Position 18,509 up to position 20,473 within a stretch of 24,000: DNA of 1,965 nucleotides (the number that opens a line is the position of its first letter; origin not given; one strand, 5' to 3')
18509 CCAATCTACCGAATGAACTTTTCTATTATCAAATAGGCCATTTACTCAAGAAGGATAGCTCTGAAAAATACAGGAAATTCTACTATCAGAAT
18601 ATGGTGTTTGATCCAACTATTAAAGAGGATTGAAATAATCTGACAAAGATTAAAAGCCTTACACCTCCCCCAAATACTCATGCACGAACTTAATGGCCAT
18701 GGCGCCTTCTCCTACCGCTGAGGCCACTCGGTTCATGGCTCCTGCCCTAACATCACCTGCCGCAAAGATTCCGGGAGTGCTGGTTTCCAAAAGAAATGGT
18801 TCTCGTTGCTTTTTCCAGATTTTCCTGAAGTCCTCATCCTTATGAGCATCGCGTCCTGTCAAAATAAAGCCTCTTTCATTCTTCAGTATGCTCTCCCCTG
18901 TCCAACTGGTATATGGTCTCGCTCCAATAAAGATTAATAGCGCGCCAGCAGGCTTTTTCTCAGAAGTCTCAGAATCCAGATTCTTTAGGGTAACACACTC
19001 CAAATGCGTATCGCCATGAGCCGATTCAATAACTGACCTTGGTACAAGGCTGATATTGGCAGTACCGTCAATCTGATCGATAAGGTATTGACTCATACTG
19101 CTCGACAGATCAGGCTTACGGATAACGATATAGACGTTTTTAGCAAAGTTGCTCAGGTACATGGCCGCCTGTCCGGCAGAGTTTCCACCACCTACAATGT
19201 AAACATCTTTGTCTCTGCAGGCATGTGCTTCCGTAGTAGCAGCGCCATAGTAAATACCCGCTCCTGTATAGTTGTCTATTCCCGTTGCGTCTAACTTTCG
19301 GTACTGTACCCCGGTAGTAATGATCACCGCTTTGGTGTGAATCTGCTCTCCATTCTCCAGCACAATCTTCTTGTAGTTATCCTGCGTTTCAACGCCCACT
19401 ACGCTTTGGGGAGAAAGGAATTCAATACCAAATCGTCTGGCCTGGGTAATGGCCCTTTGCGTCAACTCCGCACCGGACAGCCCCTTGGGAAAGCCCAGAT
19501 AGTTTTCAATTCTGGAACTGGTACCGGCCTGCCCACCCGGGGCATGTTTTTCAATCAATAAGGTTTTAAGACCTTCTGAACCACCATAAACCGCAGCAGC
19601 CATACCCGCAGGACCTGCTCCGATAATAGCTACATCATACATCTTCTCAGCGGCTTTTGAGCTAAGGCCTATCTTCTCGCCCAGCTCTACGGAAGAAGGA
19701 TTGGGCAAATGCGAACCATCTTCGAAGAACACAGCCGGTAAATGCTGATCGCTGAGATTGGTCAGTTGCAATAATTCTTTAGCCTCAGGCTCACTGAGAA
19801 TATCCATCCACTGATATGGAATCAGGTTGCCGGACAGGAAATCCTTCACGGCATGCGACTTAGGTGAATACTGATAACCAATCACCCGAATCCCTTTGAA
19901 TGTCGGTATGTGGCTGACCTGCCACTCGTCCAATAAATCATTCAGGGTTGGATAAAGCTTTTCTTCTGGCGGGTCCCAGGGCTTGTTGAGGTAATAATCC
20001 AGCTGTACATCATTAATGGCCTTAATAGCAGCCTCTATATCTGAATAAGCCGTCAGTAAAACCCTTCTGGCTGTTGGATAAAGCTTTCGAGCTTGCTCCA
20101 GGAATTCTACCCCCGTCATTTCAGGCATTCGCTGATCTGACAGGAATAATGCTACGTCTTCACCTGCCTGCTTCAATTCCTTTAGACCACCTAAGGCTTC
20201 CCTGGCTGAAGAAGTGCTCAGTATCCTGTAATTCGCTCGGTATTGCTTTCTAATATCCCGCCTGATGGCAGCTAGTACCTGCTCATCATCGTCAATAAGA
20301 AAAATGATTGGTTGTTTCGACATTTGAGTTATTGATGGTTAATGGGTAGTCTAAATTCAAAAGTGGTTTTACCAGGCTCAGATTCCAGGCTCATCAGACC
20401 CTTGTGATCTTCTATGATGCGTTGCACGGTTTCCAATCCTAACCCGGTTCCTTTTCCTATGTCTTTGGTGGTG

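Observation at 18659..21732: Two-component system with a cNMP-domain kinase and a flavoenzyme-bodied response regulator (top candidate for an uncharacterised pathway)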

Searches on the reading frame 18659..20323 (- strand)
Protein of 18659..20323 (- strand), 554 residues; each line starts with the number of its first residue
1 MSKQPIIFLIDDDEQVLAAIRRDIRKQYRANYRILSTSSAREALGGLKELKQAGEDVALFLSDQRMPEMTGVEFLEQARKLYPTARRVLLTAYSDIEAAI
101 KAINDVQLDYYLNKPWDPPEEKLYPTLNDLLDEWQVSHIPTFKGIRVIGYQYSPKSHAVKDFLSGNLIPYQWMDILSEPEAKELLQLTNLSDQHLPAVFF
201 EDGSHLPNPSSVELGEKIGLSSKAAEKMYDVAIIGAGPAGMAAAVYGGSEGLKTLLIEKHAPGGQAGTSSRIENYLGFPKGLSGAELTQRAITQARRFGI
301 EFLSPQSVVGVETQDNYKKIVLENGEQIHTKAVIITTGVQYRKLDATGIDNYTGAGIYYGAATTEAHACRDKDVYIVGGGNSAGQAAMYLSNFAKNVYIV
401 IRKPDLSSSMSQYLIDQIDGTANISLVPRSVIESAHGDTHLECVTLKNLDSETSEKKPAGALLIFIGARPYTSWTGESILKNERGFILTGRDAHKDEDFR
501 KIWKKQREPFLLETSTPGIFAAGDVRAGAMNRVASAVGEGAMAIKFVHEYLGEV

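Call 3: search_protein_families(library=pfam, proteins=[window:18659-20323:-], max_evalue=0.01)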
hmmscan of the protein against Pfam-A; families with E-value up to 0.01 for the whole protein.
window:18659-20323:- (554 aa): 13 families
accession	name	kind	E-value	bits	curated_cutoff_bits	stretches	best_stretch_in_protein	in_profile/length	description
PF07992.20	Pyr_redox_2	-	5e-35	121.8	26.1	1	229-540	1-291/291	Pyridine nucleotide-disulphide oxidoreductase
PF13738.12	Pyr_redox_3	-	1.4e-15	57.8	30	1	284-413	80-206/305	Pyridine nucleotide-disulphide oxidoreductase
PF00072.30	Response_reg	-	2.6e-15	57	30.2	1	7-119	1-104/111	Response regulator receiver domain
PF00070.33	Pyr_redox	-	2.4e-09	38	22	1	374-447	2-80/82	Pyridine nucleotide-disulphide oxidoreductase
PF01266.30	DAO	-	3.5e-08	33.8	27.9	1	230-271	1-44/353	FAD dependent oxidoreductase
PF03486.20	HI0933_like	-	1.6e-07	31.5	50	1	230-261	2-33/244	HI0933-like protein Rossmann domain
PF12831.13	FAD_oxidored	-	2.2e-07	30.9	27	1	230-266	1-38/416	FAD dependent oxidoreductase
PF01946.23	Thi4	-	2.2e-07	30.8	26.2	1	229-267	18-58/235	Thi4 family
PF01134.28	GIDA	-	8.1e-07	28.9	22.1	1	230-260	1-31/391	Glucose inhibited division protein A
PF13450.12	NAD_binding_8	-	4.3e-06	27.4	21.9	1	233-271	1-40/68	NAD(P)-binding Rossmann-like domain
PF01494.25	FAD_binding_3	-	1.9e-05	24.5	22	1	229-262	2-35/349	FAD binding domain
PF00890.30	FAD_binding_2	-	0.00011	22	20.4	1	230-268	1-40/414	FAD binding domain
PF00462.30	Glutaredoxin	-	0.0017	19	22.9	1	154-203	10-57/60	Glutaredoxin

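Call 4: search_protein_families(library=ncbifam, proteins=[window:18659-20323:-], max_evalue=0.01)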
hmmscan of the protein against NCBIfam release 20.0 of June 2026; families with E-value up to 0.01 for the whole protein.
window:18659-20323:- (554 aa): 133 families (the best 25 are shown)
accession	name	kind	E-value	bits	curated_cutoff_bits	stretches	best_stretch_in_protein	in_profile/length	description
TIGR01292.1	TRX_reduct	equivalog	1.9e-67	227.2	343.45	1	229-551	1-300/300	thioredoxin-disulfide reductase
TIGR03143.1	AhpF_homolog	hypoth_equivalog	3.5e-51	174.4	687.65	1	226-552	2-309/555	putative alkyl hydroperoxide reductase F subunit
TIGR03140.1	AhpF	equivalog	6.3e-45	153.7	502.9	1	222-544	206-505/515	alkyl hydroperoxide reductase subunit F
NF053512.1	nitric_RR_NosR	exception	1.8e-33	116.2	400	1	7-133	1-117/422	response regulator c-di-GMP phosphodiesterase, NosR family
NF007614.0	PRK10262.1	equivalog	2.2e-31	109.2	644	1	227-551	5-314/321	thioredoxin-disulfide reductase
TIGR04018.1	Bthiol_YpdA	hypoth_equivalog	1.4e-16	60.2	339.9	2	303-529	88-292/316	YpdA family putative bacillithiol disulfide reductase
NF040505.1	ArsO_flavin_mono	equivalog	3.5e-13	49.7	425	1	296-427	85-209/346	ArsO family NAD(P)H-dependent flavin-containing monooxygenase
NF009409.0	PRK12770.1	subfamily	1.1e-11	44.4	343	2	223-419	13-222/360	putative glutamate synthase subunit beta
TIGR01818.1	ntrC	equivalog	3.8e-11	42.4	558.6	1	7-117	1-102/463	nitrogen regulation protein NR(I)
NF008469.0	PRK11361.1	equivalog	6.7e-11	41.5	714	1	6-122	6-113/461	acetoacetate metabolism transcriptional regulator AtoC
TIGR01350.1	lipoamide_DH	equivalog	8.1e-11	41.3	408.8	1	228-265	1-38/461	dihydrolipoyl dehydrogenase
NF008176.1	PRK10923.1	equivalog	1.4e-10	40.3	620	1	4-117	3-107/469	nitrogen regulation protein NR(I)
NF009454.0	PRK12814.1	equivalog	5.3e-10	38.3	916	1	229-552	194-501/657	putative NADPH-dependent glutamate synthase small subunit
NF006900.1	PRK09390.1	equivalog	9.3e-10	38.4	255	1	1-123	1-112/203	response regulator FixJ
TIGR01316.1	gltA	equivalog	1.7e-09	37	471.75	1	223-551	128-449/449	NADPH-dependent glutamate synthase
TIGR02200.1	GlrX_actino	hypoth_equivalog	1.3e-08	35.2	89.5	1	149-218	6-75/77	mycoredoxin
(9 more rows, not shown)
